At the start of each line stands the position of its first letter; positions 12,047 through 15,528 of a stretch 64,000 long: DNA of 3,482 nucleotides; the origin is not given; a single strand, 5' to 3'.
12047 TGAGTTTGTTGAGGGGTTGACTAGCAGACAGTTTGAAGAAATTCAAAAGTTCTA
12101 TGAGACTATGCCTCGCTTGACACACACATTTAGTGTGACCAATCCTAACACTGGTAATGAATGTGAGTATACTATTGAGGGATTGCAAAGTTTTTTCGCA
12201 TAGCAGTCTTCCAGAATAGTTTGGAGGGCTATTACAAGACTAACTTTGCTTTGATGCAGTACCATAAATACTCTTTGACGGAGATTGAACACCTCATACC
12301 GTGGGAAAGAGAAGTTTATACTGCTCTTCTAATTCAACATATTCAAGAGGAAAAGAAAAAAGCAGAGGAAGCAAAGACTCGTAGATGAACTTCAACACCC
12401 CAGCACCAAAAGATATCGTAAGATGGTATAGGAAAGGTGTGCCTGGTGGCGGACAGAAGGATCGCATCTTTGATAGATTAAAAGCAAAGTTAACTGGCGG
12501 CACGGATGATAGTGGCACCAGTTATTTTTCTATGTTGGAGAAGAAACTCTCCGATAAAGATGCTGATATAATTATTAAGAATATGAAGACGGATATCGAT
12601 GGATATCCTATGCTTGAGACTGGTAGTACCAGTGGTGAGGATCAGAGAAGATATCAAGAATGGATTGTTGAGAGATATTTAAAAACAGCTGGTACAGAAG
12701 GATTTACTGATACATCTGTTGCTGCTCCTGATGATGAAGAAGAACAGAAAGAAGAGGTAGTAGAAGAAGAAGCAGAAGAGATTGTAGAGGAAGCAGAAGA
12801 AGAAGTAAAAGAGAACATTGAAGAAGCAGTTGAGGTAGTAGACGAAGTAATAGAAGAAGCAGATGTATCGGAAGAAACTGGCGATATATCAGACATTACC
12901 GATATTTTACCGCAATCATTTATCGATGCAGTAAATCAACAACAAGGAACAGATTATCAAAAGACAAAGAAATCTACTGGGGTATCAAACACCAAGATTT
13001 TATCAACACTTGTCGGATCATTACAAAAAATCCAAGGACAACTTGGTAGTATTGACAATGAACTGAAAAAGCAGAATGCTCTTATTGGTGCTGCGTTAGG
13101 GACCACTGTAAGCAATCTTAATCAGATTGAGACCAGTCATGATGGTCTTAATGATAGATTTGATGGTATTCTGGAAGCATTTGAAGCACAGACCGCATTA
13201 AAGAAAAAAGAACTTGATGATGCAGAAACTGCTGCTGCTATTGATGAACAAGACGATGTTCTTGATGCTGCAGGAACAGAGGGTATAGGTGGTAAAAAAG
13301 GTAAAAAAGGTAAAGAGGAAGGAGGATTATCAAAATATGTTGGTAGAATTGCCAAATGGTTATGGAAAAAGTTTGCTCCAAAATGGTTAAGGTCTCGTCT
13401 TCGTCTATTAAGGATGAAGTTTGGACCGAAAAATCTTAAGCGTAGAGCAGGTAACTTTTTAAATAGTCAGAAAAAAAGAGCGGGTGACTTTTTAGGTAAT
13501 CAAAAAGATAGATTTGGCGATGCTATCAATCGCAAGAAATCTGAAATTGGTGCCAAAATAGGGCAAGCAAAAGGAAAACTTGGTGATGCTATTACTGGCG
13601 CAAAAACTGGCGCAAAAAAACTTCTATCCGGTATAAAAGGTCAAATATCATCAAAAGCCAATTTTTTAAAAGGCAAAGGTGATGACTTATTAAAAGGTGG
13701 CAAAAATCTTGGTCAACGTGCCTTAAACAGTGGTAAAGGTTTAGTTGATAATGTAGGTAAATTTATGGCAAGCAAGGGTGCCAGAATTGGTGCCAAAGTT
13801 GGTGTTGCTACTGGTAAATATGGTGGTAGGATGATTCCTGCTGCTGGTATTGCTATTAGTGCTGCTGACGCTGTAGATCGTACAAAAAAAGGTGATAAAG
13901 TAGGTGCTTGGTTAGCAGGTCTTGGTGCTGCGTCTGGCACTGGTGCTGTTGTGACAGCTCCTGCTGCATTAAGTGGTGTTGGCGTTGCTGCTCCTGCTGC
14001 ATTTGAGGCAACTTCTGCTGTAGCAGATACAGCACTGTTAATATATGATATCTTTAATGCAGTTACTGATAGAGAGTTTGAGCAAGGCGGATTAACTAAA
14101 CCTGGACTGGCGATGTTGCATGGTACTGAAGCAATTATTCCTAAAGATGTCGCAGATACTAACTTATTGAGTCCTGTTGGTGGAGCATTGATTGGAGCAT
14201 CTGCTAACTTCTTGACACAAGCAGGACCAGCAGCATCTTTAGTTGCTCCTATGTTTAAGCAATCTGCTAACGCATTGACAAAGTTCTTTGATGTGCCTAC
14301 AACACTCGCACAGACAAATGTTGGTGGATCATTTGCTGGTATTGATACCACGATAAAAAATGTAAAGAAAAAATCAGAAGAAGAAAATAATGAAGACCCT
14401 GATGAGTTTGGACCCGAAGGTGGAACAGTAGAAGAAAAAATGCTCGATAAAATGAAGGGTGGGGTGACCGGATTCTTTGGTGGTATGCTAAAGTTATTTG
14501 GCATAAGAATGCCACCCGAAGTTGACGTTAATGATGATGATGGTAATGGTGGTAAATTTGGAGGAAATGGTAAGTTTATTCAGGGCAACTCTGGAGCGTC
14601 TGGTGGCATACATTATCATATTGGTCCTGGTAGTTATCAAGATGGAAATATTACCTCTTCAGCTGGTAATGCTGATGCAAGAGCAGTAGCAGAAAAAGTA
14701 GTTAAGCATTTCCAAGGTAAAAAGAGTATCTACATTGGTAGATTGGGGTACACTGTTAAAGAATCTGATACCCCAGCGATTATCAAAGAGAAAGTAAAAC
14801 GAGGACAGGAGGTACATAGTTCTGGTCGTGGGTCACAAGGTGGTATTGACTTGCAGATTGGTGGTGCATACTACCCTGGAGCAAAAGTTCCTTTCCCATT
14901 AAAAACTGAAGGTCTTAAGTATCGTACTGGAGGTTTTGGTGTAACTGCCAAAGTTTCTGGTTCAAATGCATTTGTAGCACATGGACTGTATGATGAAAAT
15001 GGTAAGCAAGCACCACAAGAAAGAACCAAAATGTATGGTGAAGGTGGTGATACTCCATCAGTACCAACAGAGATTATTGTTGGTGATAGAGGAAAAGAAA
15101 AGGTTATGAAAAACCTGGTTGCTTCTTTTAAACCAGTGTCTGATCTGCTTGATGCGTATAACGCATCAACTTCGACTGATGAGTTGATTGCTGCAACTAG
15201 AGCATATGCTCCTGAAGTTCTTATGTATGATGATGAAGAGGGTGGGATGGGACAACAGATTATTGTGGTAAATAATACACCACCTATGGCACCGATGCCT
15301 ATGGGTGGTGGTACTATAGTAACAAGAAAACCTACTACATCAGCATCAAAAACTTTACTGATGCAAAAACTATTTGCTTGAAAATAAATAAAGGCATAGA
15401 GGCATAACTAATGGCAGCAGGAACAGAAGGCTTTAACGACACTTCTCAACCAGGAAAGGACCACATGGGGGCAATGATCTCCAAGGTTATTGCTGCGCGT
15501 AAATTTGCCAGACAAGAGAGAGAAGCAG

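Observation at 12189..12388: Candidate programmed -1 frameshift fusing gp26 to gp51, like lambda G/GT or P2 E/E' tail chaperones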

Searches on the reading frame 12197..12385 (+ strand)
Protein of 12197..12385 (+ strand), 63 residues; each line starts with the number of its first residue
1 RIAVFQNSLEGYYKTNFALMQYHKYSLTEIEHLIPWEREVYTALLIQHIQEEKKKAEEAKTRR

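Call 3: search_protein_families(library=pfam, proteins=[window:12197-12385:+], max_evalue=0.1)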
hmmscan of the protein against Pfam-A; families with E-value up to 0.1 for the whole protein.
window:12197-12385:+ (63 aa): 0 families

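Call 4: search_protein_families(library=phrogs, proteins=[window:12197-12385:+], max_evalue=0.1)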
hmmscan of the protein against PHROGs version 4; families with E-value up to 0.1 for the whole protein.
window:12197-12385:+ (63 aa): 3 families
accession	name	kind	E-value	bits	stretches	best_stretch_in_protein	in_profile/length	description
phrog_634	-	tail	1.2e-26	94.3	1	3-61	59-117/121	baseplate hub assembly catalyst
phrog_150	-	tail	0.00063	20.2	1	4-47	236-278/282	baseplate hub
phrog_23772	-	tail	0.046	14.4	1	5-55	190-241/244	baseplate protein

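Call 25: search_dna_similar(query=window:12197-12385:+, collection=phages, mode=protein, max_evalue=0.01, rows=spread, max_rows=60)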
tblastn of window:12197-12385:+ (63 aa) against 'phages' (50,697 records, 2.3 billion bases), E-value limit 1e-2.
Records with a match: 542; places in all: 542; records where one place covers at least 80% of the query: 4.
Best place of each record, by identity: 90-95% 4; 80-90% 10; 60-80% 88; <60% 440.
By first word of the organism name: Synechococcus 378; Cyanophage 61; Vibrio 51; Prochlorococcus 24; Marine 7; Sinorhizobium 7; Methylophilales 4; Pelagibacter 3; Pseudomonas 2; Caulobacter 2; and 3 more.
By host as written in the record: - 199; Synechococcus 107; Synechococcus sp. 38; Synechococcus sp. WH7803 28; Synechococcus sp. WH8102 20; Synechococcus sp. MW02 18; Synechococcus sp. WH 7803 15; Sinorhizobium meliloti 7; and 52 more.
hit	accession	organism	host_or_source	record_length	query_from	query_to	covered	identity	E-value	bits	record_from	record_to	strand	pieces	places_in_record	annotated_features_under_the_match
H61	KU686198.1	Synechococcus phage S-CAM3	Synechococcus sp.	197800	1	63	100%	90.5%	6e-26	103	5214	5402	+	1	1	baseplate hub assembly catalyst | baseplate hub assembly subunit | hypothetical protein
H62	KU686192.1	Synechococcus phage S-CAM1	Synechococcus sp.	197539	1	50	79%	84.0%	3e-22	93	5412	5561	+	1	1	baseplate hub subunit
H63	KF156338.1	Synechococcus phage ACG-2014h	Synechococcus sp. WH7803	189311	1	50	79%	74.0%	1e-19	86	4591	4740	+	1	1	baseplate hub subunit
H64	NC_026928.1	Synechococcus phage ACG-2014e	-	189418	1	50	79%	70.0%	5e-19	84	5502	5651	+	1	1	baseplate hub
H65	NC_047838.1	Synechococcus phage Bellamy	Synechococcus str. WH8109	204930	1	50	79%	68.0%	4e-17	78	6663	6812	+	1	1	11: baseplate hub assembly catalyst | 10: baseplate hub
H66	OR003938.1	Synechococcus phage DSL-LC03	Synechococcus sp.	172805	1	50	79%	66.0%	7e-16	75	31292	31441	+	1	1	baseplate hub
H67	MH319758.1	Marine virus AG-345-O18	single cell amplified by WGA-X; seawater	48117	1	50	79%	64.0%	4e-16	76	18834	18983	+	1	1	record has no annotation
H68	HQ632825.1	Prochlorococcus phage P-SSM5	Prochlorococcus marinus NATL2A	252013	1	50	79%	64.0%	5e-15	72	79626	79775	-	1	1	base plate hub assembly catalyst | hypothetical protein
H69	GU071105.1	Prochlorococcus phage Syn1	Synechococcus sp. WH8101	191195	1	50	79%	62.0%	6e-15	72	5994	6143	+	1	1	gp51: gp51 | gp26: baseplate hub subunit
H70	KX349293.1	Cyanophage S-RIM44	Synechococcus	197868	1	50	79%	62.0%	6e-15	72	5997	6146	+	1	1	baseplate hub assembly catalyst | baseplate hub subunit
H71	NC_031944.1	Synechococcus phage S-WAM1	Synechococcus sp.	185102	1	50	79%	60.0%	7e-15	72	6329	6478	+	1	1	baseplate hub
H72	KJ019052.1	Synechococcus phage ACG-2014f_Syn7803C7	-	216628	1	50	79%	56.0%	3e-13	67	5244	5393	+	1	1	base plate hub assembly catalyst | baseplate hub subunit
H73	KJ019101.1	Synechococcus phage ACG-2014f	-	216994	1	50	79%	56.0%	4e-13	67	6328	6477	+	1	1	base plate hub assembly catalyst | baseplate hub subunit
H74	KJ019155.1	Synechococcus phage ACG-2014f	-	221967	1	50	79%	56.0%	4e-13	67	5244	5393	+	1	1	base plate hub assembly catalyst | baseplate hub subunit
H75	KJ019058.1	Synechococcus phage ACG-2014f_Syn7803C8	-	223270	1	50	79%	56.0%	4e-13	67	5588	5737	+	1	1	base plate hub assembly catalyst | baseplate hub subunit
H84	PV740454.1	Vibrio phage CZ01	Vibrio natriegens Vmax (CCTCC PV ...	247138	1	50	79%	48.0%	3e-7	50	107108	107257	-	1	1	baseplate hub assembly catalyst | baseplate hub subunit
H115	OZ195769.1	Vibrio phage D482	Seawater and oysters mix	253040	8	50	68%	48.8%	9e-6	46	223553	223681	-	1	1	baseplate hub assembly catalyst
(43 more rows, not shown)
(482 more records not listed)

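Call 27: get_annotated_region(hit=H84, flank=2500)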
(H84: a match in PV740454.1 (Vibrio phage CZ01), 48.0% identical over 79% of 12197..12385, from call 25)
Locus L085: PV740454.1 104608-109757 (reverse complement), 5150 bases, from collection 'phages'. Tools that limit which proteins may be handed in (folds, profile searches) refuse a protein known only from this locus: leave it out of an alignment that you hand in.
description: Vibrio phage CZ01, complete genome.
organism: Vibrio phage CZ01 (NCBI taxid 3435809)
taxonomy: Viruses; Duplodnaviria; Heunggongvirae; Uroviricota; Caudoviricetes; Pantevenvirales; Straboviridae
host: Vibrio natriegens Vmax (CCTCC PV 2024008); source: seawater of the Dong sea coast of Changzhi Island; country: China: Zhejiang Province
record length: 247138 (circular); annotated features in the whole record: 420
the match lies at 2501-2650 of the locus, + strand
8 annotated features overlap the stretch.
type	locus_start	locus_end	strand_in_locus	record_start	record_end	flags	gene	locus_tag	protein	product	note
CDS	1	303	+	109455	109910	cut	-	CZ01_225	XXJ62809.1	head completion protein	gp4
CDS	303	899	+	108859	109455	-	-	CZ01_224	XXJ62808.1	DNA end protector protein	gp2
CDS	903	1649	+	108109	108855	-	-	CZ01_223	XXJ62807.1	baseplate tail tube initiator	T4_gp19 superfamily, 19 superfamily, gp54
CDS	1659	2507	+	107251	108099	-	-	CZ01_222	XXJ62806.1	baseplate hub subunit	T4_baseplate superfamily, gp26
CDS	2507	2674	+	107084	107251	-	-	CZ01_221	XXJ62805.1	baseplate hub assembly catalyst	PHA02078 superfamily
CDS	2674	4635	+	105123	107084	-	-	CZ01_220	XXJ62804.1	hypothetical protein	-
CDS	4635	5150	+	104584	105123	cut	-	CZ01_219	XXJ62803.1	tail completion and sheath stabilizer protein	gp3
CDS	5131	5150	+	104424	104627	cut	-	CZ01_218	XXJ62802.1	hypothetical protein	-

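Call 28: get_annotated_region(hit=H115, flank=2500)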
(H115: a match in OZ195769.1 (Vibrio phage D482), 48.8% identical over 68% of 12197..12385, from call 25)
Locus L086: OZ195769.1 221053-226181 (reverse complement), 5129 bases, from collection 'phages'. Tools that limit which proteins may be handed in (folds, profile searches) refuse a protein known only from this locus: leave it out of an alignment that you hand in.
description: Vibrio phage D482 genome assembly, chromosome: VPD482_1.
organism: Vibrio phage D482 (NCBI taxid 3105245)
taxonomy: Viruses
host: -; source: Seawater and oysters mix; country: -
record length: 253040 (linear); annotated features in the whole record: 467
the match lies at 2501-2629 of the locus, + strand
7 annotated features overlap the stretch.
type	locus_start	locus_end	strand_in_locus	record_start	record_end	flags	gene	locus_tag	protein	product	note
CDS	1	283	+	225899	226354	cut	-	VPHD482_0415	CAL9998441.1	head closure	-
CDS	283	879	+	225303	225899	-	-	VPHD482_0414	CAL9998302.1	DNA end protector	-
CDS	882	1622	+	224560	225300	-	-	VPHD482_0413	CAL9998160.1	tail tube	-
CDS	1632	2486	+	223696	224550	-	-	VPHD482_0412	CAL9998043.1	baseplate hub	-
CDS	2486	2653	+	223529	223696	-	-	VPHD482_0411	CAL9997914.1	baseplate hub assembly catalyst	-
CDS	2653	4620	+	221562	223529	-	-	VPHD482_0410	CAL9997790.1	hypothetical protein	-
CDS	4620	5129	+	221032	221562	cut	-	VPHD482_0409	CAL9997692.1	tail tube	-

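Call 36: search_dna_similar(query=L085:2501-2671:+, collection=phages, mode=protein, max_evalue=0.001, rows=spread, max_rows=60)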
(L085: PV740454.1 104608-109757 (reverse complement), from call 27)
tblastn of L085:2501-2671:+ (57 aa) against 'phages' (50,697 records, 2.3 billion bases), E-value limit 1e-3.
Records with a match: 285; places in all: 285; records where one place covers at least 80% of the query: 275.
Best place of each record, by identity: >=99% 3; 95-99% 16; 90-95% 11; 80-90% 20; <60% 235.
By first word of the organism name: Synechococcus 189; Vibrio 51; Cyanophage 17; Prochlorococcus 14; Marine 7; Methylophilales 4; Pelagibacter 1; Phage 1; Paraglaciecola 1.
By host as written in the record: - 146; Synechococcus sp. 28; Synechococcus sp. WH8102 12; Synechococcus 9; Synechococcus sp. WH7803 8; Synechococcus sp. WH 7803 8; Vibrio parahaemolyticus 5; Vibrio sp. 4; and 34 more.
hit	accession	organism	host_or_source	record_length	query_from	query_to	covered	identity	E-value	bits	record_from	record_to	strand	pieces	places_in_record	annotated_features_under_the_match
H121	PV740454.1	Vibrio phage CZ01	Vibrio natriegens Vmax (CCTCC PV ...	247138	1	57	100%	100.0%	4e-31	117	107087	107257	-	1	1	baseplate hub assembly catalyst | baseplate hub subunit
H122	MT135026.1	Vibrio phage V09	Vibrio parahaemolyticus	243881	1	57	100%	96.5%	7e-30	114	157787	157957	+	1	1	hypothetical protein (x2)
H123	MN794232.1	Vibrio phage VH1_2019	Vibrio natiegens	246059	1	57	100%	96.5%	7e-30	114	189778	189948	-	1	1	hypothetical protein (x2)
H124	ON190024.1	Vibrio phage PVA8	Vibrio sp.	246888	1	57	100%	96.5%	7e-30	114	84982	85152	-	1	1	hypothetical protein (x2)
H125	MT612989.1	Vibrio phage vB_ValM_R11Z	Vibrio alginolyticus NBRC 15630 = ATCC ...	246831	1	57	100%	94.7%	2e-29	112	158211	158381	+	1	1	hypothetical protein (x2)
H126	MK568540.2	Vibrio phage Va3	Vibrio alginolyticus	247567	1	57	100%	94.7%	2e-29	112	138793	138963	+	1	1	hypothetical protein (x2)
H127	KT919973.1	Vibrio phage phi-ST2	Vibrio alginolyticus V1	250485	1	57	100%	94.7%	2e-29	112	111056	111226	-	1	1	putative baseplate hub catalyst | baseplate hub assembly chaperone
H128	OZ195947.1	Vibrio phage D525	Seawater and oysters mix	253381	1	57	100%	87.7%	4e-27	105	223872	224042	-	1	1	baseplate hub assembly catalyst | baseplate hub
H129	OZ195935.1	Vibrio phage D484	Seawater and oysters mix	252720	1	57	100%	86.0%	9e-27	105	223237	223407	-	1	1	baseplate hub assembly catalyst | baseplate hub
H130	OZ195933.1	Vibrio phage D486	Seawater and oysters mix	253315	1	57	100%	86.0%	9e-27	105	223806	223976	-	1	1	baseplate hub assembly catalyst | baseplate hub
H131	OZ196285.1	Vibrio phage F86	Seawater and oysters mix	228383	1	56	98%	87.5%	2e-27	107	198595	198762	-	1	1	baseplate hub assembly catalyst | baseplate hub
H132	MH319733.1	Marine virus AG-345-E02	single cell amplified by WGA-X; seawater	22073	1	57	100%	47.4%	7e-8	52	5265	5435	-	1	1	record has no annotation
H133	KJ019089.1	Synechococcus phage ACG-2014j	-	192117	1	56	98%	46.4%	5e-8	52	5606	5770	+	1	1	baseplate hub subunit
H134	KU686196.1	Synechococcus phage S-CAM1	Synechococcus sp.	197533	1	57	100%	45.6%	2e-8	54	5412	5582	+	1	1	baseplate hub subunit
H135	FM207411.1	Synechococcus phage S-RSM4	-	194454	1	57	100%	45.6%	7e-8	52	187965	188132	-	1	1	g51: base plate hub assembly catalyst | g26: base plate hub subunit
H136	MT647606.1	Pelagibacter phage Mosig EXVC030M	Candidatus Pelagibacter ubique HTCC1062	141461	1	57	100%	43.9%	9e-8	51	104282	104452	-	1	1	putative baseplate hub assembly catalyst | putative baseplate protein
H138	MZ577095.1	Methylophilales phage Melnitz-1 EXVC043M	Methylophilales_sp._H5P1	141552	2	57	98%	43.9%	3e-7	50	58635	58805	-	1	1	baseplate hub assembly | baseplate-like protein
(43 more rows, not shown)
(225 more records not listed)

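Call 37: get_annotated_region(hit=H136, flank=2500)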
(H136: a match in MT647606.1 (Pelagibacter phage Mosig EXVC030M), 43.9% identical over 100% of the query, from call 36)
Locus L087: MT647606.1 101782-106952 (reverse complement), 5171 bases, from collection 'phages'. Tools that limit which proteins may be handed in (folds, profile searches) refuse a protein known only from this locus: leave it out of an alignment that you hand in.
description: Pelagibacter phage Mosig EXVC030M, complete genome.
organism: Pelagibacter phage Mosig EXVC030M (NCBI taxid 2759214)
taxonomy: Viruses; Duplodnaviria; Heunggongvirae; Uroviricota; Caudoviricetes; Kyanoviridae
host: Candidatus Pelagibacter ubique HTCC1062; source: oxygen minimum zone; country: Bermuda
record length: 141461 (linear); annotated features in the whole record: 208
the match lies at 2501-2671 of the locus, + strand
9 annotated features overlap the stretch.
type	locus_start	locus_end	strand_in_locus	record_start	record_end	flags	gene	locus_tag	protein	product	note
CDS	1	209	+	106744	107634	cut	-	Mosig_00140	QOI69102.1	putative ssDNA binding protein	-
CDS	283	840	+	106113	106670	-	-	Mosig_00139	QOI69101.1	putative DNA end protector protein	-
CDS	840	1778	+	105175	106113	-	-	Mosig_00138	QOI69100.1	putative baseplate tail tube initiator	-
CDS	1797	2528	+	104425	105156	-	-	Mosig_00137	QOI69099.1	putative baseplate protein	putative T4 baseplate protein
CDS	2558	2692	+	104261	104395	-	-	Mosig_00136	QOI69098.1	putative baseplate hub assembly catalyst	-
CDS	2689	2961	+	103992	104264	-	-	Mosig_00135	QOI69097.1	hypothetical protein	-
CDS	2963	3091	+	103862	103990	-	-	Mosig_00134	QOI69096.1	hypothetical protein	-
CDS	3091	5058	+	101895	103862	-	-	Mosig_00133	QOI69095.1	hypothetical protein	-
CDS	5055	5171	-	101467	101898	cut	-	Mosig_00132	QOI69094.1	putative head completion protein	-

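Call 38: get_annotated_region(hit=H138, flank=2500)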
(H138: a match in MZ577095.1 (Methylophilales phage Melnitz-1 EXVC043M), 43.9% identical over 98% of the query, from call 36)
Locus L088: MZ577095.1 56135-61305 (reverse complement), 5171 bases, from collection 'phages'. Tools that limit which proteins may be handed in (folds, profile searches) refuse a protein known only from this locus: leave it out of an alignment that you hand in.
description: Methylophilales phage Melnitz-1 EXVC043M, complete genome.
organism: Methylophilales phage Melnitz-1 EXVC043M (NCBI taxid 2832339)
taxonomy: Viruses; Duplodnaviria; Heunggongvirae; Uroviricota; Caudoviricetes; Kyanoviridae
host: Methylophilales_sp._H5P1; source: -; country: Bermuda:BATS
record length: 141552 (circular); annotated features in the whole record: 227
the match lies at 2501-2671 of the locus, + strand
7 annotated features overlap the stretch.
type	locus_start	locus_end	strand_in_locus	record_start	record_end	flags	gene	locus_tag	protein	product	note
CDS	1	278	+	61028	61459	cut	-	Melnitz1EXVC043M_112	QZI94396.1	head completion protein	-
CDS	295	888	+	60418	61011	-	-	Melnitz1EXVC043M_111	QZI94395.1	hypothetical protein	-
CDS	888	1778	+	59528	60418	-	-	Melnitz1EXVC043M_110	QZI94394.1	hypothetical protein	-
CDS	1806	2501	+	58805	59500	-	-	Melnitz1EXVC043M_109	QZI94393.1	baseplate-like protein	T4 baseplate-like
CDS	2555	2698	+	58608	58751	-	-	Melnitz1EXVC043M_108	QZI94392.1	baseplate hub assembly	-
CDS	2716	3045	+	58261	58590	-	-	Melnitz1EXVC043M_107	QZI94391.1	hypothetical protein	-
CDS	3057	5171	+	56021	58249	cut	-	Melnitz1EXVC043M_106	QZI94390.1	hypothetical protein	-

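Call 50: search_protein_representatives(alignment_id=A1)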
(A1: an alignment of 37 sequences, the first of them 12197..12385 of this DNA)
Query: 37 sequences, 62 profile positions. Proteins with E-value up to 0.001 (for the whole library): 1985; up to 1e-10: 677; up to 1e-30: 1. The best 150 are listed.
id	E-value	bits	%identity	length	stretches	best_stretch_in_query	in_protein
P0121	6.6e-31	121.7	-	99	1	1-61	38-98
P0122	2.3e-28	113.6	-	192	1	5-60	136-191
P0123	4.1e-27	109.6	-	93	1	7-60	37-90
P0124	4.4e-27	109.5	-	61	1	4-60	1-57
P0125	7.9e-27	108.7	-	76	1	4-59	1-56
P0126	1.5e-26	107.7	-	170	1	4-60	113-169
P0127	1.9e-26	107.4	-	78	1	3-60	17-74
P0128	3.0e-26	106.8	-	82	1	3-59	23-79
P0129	3.7e-26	106.5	-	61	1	5-61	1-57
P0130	3.8e-26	106.5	-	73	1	5-61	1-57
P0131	4.1e-26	106.4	-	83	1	2-61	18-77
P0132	7.5e-26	105.5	-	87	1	4-60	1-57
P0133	1.7e-25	104.4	-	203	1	4-57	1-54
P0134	1.8e-25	104.3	-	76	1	4-57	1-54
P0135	2.8e-25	103.7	-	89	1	4-58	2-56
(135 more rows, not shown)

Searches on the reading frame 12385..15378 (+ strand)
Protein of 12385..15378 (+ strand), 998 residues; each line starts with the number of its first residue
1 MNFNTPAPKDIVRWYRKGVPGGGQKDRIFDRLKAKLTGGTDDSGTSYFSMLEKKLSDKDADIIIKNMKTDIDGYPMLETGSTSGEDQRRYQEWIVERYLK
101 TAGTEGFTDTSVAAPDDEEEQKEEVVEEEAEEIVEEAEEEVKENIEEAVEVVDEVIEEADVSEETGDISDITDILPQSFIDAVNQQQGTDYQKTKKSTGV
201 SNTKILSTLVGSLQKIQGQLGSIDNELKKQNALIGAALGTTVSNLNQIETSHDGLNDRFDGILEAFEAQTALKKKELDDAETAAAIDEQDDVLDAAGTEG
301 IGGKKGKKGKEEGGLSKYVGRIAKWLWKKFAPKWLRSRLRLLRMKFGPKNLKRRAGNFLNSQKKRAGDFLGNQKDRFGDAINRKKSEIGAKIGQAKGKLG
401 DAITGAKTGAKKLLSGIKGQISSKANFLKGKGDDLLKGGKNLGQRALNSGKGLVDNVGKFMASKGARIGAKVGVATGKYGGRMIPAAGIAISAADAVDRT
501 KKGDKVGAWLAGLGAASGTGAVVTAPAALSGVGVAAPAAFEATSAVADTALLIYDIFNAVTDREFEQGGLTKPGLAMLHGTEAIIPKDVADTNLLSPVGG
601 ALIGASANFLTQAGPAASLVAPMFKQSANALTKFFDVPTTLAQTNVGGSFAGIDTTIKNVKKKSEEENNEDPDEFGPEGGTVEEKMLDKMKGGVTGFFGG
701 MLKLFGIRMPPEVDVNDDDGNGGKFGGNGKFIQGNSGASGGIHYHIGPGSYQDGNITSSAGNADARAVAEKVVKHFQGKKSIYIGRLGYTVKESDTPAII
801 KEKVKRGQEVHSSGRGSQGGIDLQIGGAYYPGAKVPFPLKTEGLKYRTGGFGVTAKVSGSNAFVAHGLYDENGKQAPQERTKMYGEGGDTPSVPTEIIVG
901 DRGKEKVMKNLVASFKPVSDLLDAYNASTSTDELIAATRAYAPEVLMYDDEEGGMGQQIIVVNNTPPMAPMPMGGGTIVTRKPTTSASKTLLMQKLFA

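Call 3: search_protein_families(library=pfam, proteins=[window:12385-15378:+], max_evalue=0.1)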
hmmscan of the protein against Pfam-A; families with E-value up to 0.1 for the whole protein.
window:12385-15378:+ (998 aa): 1 family
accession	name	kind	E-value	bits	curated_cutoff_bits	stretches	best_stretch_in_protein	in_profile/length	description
PF04513.17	Baculo_PEP_C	-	0.025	15.1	38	0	201-250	28-77/140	Baculovirus polyhedron envelope protein, PEP, C terminus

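Call 4: search_protein_families(library=phrogs, proteins=[window:12385-15378:+], max_evalue=0.1)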
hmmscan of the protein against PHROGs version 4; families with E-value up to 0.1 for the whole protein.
window:12385-15378:+ (998 aa): 1 family
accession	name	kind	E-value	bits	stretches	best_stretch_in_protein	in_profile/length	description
phrog_11440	-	unknown function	0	1090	1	1-997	1-1029/1036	-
